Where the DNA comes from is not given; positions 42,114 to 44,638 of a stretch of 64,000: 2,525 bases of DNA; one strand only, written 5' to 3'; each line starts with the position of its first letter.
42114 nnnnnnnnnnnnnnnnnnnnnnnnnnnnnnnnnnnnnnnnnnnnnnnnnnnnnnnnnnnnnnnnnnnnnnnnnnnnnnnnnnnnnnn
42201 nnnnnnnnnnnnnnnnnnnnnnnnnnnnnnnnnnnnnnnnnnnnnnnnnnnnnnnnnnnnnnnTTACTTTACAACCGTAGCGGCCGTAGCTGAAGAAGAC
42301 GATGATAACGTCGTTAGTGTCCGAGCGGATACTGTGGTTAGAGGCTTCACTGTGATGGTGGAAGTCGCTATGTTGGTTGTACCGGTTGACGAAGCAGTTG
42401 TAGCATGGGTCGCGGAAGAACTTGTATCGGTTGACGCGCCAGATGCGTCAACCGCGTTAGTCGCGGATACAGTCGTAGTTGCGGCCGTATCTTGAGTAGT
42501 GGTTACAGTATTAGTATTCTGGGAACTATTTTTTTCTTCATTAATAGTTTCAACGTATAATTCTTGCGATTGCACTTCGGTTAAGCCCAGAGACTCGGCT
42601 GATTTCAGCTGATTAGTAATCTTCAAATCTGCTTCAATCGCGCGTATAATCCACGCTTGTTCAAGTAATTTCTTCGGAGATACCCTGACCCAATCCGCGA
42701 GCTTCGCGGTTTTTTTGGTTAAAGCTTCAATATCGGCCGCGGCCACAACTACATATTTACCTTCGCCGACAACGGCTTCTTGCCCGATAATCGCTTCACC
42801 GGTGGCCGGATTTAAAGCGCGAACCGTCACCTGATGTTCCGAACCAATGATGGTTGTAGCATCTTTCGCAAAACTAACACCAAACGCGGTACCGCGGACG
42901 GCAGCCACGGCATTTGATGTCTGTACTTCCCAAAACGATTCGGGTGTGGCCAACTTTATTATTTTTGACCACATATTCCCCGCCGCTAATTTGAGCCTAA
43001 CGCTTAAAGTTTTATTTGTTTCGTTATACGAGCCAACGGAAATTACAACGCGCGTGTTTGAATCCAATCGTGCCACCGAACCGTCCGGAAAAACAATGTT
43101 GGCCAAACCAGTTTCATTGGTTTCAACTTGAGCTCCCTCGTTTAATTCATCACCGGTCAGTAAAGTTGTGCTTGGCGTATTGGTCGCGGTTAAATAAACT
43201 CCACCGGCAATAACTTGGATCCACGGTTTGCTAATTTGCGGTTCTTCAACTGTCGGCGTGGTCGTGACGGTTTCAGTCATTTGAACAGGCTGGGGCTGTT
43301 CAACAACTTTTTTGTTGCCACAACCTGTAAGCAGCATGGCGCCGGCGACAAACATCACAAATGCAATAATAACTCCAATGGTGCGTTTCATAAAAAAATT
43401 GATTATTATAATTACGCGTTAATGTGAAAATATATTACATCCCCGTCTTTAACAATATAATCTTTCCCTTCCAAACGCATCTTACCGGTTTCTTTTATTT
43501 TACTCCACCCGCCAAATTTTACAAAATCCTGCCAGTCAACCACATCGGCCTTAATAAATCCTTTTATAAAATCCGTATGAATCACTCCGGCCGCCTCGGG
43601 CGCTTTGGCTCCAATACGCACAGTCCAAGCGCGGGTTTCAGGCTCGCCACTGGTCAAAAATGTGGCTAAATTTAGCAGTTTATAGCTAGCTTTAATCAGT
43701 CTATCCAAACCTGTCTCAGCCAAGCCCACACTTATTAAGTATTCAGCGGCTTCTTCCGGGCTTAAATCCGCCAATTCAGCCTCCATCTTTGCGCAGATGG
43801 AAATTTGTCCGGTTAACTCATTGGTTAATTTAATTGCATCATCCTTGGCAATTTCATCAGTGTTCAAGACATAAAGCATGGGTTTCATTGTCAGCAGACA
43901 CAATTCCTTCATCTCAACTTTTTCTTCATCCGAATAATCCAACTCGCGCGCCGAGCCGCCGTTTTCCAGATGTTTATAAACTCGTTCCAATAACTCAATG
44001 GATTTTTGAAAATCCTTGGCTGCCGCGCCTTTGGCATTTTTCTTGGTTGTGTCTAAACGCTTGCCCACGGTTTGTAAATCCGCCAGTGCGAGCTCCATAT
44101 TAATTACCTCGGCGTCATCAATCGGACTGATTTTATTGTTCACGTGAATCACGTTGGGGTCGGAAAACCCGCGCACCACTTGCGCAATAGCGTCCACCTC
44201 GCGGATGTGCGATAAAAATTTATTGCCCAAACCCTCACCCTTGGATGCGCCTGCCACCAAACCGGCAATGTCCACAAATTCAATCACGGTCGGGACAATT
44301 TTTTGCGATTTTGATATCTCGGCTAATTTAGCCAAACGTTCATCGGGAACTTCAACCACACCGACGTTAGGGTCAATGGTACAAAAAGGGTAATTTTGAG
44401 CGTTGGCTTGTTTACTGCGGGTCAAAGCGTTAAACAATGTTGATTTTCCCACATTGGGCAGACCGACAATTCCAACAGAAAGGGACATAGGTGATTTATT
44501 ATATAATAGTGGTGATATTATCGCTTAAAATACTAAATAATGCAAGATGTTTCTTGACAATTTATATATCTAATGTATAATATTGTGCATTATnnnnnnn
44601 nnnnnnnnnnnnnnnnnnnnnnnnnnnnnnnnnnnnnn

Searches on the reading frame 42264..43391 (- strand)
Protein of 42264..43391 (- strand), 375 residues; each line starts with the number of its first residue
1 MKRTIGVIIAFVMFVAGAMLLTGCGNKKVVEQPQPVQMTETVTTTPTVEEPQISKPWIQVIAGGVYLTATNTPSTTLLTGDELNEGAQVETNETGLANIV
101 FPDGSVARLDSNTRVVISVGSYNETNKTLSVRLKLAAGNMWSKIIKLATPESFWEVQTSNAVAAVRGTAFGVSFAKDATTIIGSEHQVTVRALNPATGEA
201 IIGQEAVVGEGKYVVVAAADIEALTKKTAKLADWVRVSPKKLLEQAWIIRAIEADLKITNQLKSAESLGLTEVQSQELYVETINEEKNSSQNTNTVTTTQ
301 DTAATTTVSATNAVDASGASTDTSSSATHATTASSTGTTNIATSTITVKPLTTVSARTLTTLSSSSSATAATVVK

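Call 42: search_protein_families(library=pfam, proteins=[window:42264-43391:-], max_evalue=0.0001)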
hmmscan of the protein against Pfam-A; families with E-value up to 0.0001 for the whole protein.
window:42264-43391:- (375 aa): 1 family
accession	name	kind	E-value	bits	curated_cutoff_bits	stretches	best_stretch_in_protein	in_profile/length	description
PF04773.18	FecR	-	1.3e-12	48.4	24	1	88-180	2-88/97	FecR protein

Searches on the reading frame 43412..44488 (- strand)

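Call 42: search_protein_families(library=pfam, proteins=[window:43412-44488:-], max_evalue=0.0001)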
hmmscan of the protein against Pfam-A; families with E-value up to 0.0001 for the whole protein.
window:43412-44488:- (358 aa): 3 families
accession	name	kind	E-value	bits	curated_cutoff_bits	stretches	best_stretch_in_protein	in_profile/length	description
PF06071.19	YchF-GTPase_C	-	2.5e-35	120.9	27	1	274-357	1-84/84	Protein of unknown function (DUF933)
PF01926.29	MMR_HSR1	-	1.8e-23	83.2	21.9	1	5-117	2-86/113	50S ribosome-binding GTPase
PF02421.24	FeoB_N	-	1.6e-08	34.7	27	1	5-50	3-47/156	Ferrous iron transport protein B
